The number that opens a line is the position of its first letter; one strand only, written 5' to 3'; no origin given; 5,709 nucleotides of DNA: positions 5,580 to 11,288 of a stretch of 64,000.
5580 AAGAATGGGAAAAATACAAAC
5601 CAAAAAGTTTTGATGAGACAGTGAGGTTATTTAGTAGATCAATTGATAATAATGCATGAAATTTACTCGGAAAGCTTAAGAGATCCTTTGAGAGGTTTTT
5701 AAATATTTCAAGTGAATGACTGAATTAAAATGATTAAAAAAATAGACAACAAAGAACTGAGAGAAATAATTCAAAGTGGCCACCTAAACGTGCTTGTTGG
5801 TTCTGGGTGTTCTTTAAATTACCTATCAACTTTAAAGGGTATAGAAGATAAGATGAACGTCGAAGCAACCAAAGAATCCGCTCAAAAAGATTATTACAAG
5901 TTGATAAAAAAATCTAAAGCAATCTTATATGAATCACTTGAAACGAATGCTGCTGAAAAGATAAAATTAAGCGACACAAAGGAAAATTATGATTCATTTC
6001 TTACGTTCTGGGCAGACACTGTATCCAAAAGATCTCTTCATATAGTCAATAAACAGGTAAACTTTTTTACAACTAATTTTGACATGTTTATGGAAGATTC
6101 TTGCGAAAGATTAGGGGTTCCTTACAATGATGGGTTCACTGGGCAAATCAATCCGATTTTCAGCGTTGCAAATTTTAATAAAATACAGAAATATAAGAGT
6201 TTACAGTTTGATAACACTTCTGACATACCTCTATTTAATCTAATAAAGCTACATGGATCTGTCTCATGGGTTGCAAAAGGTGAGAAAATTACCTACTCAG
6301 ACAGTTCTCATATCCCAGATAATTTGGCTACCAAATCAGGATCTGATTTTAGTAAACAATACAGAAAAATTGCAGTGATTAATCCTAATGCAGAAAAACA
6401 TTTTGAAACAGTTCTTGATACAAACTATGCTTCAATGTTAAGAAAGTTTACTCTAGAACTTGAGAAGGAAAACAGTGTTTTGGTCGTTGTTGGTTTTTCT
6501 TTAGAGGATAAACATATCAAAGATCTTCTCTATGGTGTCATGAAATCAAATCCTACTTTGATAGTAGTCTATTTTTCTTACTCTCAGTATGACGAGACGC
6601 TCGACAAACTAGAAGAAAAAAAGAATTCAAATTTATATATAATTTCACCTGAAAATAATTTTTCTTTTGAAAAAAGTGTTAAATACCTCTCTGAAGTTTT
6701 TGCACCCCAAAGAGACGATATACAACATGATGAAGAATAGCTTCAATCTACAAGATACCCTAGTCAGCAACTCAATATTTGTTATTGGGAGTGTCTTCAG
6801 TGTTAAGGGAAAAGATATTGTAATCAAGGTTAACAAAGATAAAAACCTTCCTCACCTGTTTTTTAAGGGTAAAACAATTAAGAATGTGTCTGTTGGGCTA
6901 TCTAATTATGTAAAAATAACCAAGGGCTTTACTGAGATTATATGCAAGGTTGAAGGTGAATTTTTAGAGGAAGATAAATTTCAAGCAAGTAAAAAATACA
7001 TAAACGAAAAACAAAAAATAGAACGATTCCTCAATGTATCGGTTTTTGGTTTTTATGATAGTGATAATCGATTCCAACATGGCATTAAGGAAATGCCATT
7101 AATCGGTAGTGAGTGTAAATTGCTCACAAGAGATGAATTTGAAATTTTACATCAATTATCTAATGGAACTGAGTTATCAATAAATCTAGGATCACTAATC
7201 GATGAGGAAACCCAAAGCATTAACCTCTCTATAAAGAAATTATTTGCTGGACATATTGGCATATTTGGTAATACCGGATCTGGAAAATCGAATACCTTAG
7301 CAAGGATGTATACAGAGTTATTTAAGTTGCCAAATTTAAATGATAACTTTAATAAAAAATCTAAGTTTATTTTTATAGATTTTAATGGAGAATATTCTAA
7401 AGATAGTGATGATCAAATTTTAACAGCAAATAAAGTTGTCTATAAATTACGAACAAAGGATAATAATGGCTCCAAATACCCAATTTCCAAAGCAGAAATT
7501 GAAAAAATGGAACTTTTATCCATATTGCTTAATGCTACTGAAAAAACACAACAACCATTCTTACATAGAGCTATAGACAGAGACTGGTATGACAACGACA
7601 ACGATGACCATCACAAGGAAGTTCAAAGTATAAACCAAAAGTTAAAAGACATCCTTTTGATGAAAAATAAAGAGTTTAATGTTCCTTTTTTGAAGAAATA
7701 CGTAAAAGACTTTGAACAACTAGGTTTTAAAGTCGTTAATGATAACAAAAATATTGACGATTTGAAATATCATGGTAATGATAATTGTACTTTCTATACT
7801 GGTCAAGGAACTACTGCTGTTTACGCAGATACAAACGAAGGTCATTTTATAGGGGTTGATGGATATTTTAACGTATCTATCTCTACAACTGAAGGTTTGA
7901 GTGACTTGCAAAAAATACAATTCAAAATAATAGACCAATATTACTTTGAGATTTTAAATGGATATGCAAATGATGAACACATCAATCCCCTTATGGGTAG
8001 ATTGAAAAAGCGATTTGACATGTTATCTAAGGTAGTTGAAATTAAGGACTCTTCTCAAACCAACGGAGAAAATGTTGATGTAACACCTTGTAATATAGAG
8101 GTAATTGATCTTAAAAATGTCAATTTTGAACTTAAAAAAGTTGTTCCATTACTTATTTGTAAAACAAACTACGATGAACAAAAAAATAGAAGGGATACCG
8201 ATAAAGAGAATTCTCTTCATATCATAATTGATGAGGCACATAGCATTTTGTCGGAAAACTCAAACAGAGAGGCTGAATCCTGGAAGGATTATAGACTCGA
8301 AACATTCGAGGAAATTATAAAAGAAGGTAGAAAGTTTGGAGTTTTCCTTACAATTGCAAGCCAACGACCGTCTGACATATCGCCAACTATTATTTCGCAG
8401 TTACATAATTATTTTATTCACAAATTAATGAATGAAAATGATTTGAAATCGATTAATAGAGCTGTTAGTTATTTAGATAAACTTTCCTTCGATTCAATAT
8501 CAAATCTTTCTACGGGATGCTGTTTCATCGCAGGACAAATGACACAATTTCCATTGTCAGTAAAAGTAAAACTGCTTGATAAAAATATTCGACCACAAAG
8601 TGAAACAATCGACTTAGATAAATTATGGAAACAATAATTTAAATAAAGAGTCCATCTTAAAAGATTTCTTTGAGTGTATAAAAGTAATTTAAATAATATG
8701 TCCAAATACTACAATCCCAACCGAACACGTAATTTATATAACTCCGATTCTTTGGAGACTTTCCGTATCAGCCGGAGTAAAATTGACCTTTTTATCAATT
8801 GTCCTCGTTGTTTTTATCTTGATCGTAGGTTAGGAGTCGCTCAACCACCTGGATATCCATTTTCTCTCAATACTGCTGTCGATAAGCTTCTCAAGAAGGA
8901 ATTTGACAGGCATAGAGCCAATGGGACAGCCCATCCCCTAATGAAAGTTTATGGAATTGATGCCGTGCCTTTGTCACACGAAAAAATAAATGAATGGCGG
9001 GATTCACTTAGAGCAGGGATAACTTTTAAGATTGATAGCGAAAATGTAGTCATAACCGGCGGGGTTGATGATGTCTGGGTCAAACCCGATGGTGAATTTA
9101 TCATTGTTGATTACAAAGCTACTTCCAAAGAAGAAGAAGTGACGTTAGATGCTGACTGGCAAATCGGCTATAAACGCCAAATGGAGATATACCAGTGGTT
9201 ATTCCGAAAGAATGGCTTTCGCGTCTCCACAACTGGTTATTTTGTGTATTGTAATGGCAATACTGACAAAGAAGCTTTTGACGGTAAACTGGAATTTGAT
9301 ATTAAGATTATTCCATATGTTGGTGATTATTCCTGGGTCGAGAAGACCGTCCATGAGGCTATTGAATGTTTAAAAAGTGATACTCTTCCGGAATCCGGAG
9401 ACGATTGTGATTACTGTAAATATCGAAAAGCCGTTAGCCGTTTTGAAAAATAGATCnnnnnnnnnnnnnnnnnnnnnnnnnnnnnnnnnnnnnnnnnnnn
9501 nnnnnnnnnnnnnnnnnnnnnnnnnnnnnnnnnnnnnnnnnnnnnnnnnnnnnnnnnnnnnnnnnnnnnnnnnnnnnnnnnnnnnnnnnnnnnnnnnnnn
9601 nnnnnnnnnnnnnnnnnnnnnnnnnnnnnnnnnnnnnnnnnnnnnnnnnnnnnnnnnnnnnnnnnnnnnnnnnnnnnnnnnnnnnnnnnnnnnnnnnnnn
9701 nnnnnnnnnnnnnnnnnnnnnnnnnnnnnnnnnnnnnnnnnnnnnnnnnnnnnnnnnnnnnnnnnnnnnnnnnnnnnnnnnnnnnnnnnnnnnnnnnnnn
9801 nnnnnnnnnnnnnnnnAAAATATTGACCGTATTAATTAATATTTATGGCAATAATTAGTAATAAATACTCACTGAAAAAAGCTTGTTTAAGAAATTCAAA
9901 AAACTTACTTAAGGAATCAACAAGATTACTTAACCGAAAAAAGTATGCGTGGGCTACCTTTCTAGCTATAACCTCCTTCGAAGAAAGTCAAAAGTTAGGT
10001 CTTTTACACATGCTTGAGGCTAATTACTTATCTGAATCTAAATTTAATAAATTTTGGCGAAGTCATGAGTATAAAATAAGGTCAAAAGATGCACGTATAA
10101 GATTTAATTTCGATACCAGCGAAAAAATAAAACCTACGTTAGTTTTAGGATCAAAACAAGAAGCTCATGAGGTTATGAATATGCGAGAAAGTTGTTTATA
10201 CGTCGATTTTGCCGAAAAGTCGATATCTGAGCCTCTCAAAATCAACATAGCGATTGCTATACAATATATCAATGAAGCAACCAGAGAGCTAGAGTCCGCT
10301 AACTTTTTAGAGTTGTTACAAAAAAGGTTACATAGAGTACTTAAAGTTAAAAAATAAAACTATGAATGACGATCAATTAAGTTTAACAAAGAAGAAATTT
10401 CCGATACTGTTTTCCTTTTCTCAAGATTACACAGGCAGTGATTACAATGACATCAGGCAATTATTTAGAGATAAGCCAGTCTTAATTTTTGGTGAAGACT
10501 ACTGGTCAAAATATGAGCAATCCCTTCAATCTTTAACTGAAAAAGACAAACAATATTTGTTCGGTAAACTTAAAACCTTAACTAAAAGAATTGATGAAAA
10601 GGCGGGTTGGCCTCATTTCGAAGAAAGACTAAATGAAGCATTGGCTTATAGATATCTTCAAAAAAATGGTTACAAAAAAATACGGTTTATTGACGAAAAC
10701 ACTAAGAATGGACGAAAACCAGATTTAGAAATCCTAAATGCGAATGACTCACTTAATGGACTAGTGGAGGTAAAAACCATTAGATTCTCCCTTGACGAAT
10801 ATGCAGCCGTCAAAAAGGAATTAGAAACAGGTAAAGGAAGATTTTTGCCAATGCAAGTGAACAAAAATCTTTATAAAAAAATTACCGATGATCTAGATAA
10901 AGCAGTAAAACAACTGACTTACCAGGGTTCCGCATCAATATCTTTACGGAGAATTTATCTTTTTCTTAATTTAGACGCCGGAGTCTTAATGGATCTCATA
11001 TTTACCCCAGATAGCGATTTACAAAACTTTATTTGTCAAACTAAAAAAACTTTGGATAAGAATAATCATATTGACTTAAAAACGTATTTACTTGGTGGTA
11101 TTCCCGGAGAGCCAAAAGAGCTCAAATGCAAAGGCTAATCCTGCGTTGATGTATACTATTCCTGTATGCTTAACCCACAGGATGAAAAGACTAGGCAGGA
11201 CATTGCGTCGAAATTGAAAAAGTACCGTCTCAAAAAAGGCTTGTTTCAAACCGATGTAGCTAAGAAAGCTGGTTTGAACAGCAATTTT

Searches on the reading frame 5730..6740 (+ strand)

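Call 6: search_protein_families(library=pfam, proteins=[window:5730-6740:+], max_evalue=0.01)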
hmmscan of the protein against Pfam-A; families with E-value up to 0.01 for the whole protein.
window:5730-6740:+ (336 aa): 1 family
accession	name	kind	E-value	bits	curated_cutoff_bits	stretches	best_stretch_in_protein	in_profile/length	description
PF13289.12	SIR2_2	-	5.3e-13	49.7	24.5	1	112-302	3-138/141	SIR2-like domain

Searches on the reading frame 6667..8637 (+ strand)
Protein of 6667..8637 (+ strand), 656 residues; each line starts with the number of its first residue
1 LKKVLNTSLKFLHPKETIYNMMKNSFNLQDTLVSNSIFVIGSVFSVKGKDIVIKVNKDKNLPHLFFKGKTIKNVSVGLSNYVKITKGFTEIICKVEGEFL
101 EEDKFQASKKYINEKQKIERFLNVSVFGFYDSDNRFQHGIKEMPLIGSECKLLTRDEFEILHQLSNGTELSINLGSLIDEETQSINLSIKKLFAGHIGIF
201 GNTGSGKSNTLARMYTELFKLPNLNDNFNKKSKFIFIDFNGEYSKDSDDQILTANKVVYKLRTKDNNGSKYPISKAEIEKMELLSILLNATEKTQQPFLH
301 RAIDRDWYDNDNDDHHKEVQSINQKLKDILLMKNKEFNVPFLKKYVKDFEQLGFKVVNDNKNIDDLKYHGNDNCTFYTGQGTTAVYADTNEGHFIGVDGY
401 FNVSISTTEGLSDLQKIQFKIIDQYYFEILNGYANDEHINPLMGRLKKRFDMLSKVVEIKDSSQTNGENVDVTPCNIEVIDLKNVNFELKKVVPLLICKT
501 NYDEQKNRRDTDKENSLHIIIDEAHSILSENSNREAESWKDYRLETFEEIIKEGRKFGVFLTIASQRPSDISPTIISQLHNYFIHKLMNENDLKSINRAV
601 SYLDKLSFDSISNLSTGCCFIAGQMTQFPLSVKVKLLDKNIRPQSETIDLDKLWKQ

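Call 6: search_protein_families(library=pfam, proteins=[window:6667-8637:+], max_evalue=0.01)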
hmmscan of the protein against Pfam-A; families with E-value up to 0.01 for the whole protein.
window:6667-8637:+ (656 aa): 5 families
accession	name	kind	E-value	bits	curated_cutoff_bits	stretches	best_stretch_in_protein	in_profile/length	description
PF01935.23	DUF87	-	1.2e-17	65.2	23.2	1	172-355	1-172/220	Helicase HerA, central domain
PF04851.21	ResIII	-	0.0015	18.9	22.5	0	490-535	100-145/164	Type III restriction enzyme, res subunit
PF01580.24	FtsK_SpoIIIE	-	0.0025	17.7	24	0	191-214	39-59/221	FtsK/SpoIIIE family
PF13401.12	AAA_22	-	0.0038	18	27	0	195-243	6-45/130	AAA domain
PF05872.18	HerA_C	-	0.0054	15.9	22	0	507-601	250-337/502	Helicase HerA-like C-terminal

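Call 7: search_protein_families(library=padloc, proteins=[window:6667-8637:+], max_evalue=0.01)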
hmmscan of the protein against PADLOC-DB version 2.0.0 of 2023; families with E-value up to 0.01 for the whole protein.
window:6667-8637:+ (656 aa): 16 families
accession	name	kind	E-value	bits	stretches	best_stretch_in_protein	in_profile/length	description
PDLC04097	HerA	-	2.7e-172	572.6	1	39-655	7-612/618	-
PDLC04102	HerA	-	7.9e-65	217.4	2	472-654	462-637/654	-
PDLC04105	HerA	-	4.4e-63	211.7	1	39-656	11-555/576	-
PDLC04103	HerA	-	1e-49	167.4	1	38-656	14-576/579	-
PDLC04098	HerA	-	4.2e-47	159.1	2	475-655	484-667/686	-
PDLC02185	HerA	-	2.7e-43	146.6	2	472-655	403-580/585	-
PDLC04106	HerA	-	1.6e-41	140.6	2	474-654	468-646/667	-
PDLC04100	HerA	-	1.2e-40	137.7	2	476-652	401-571/580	-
PDLC02188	HerA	-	5.4e-28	96.2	1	112-656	63-562/578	-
PDLC04104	HerA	-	5.7e-27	92.4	1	476-655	181-355/379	-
PDLC04140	mad8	-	4.9e-19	67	1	186-635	19-300/314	mads_8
PDLC01055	HerA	-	1.5e-18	64.9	2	479-635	385-525/532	Type III coevolved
PDLC04101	HerA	-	1.3e-13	48.5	1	37-254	11-219/400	-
PDLC04099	HerA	-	2.4e-12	44.6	1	39-245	11-212/214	-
PDLC04107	HerA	-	1.9e-11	41.5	1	39-250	13-217/306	-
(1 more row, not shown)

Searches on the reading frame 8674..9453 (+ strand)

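Call 6: search_protein_families(library=pfam, proteins=[window:8674-9453:+], max_evalue=0.01)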
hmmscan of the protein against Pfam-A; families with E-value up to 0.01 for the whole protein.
window:8674-9453:+ (259 aa): 1 family
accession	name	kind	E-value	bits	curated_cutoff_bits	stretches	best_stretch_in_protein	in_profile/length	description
PF12705.13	PDDEXK_1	-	4.1e-15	56.8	22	1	96-252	91-244/247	PD-(D/E)XK nuclease superfamily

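Call 7: search_protein_families(library=padloc, proteins=[window:8674-9453:+], max_evalue=0.01)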
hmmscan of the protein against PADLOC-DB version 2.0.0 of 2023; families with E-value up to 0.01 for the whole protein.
window:8674-9453:+ (259 aa): 7 families
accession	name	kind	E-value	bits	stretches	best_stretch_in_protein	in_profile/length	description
PDLC00943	Cas4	-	6e-11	40.6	1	129-252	69-176/180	CRISPR-associated protein Cas4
PDLC01250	Cas4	-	2e-10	39.2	1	35-252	4-165/168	"CAS-I,CAS-II,CAS-III,CAS-IV,CAS-V,CAS-VI; acquisition_associated"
PDLC01447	Cas4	-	2.5e-10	39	1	31-252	4-155/161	"CAS-I,CAS-II,CAS-III,CAS-IV,CAS-V,CAS-VI; acquisition_associated"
PDLC00944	Cas4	-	3.2e-10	38.5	1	121-253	61-175/177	Cas4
PDLC02087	Cas4b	-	4.5e-06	24.9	1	123-251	70-185/189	-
PDLC02085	Cas4a2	-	0.0014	17.1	1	165-253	84-160/166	-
PDLC01773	Cas4c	-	0.0094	13.4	0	102-155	61-113/229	-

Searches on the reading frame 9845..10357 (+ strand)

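Call 6: search_protein_families(library=pfam, proteins=[window:9845-10357:+], max_evalue=0.01)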
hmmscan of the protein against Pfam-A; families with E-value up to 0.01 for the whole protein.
window:9845-10357:+ (170 aa): 1 family
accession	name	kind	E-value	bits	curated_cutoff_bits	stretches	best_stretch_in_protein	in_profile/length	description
PF18728.6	HEPN_AbiV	-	1.8e-20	74.1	27.1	1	11-142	6-146/155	AbiV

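Call 7: search_protein_families(library=padloc, proteins=[window:9845-10357:+], max_evalue=0.01)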
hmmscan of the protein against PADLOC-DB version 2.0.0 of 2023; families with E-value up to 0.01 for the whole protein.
window:9845-10357:+ (170 aa): 1 family
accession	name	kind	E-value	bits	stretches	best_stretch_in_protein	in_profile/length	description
PDLC02353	AbiV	-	5.7e-10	37.3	1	18-132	34-150/196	AbiV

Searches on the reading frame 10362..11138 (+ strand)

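Call 3: search_protein_families(library=pfam, proteins=[window:10362-11138:+], max_evalue=0.1)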
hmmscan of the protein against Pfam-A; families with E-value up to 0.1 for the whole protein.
window:10362-11138:+ (258 aa): 2 families
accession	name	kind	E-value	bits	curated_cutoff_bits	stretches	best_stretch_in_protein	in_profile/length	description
PF13020.12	NOV_C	-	0.077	13.5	22.1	0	92-156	2-66/91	Protein NO VEIN, C-terminal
PF08513.17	LisH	-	0.091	13.2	21.6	0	96-105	8-17/27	LisH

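Call 7: search_protein_families(library=padloc, proteins=[window:10362-11138:+], max_evalue=0.01)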
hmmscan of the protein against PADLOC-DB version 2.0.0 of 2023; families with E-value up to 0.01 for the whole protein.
window:10362-11138:+ (258 aa): 0 families

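Call 32: search_protein_families(library=ncbifam, proteins=[window:10362-11138:+], max_evalue=0.01)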
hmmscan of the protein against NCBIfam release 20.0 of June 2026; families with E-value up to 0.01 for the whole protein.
window:10362-11138:+ (258 aa): 0 families
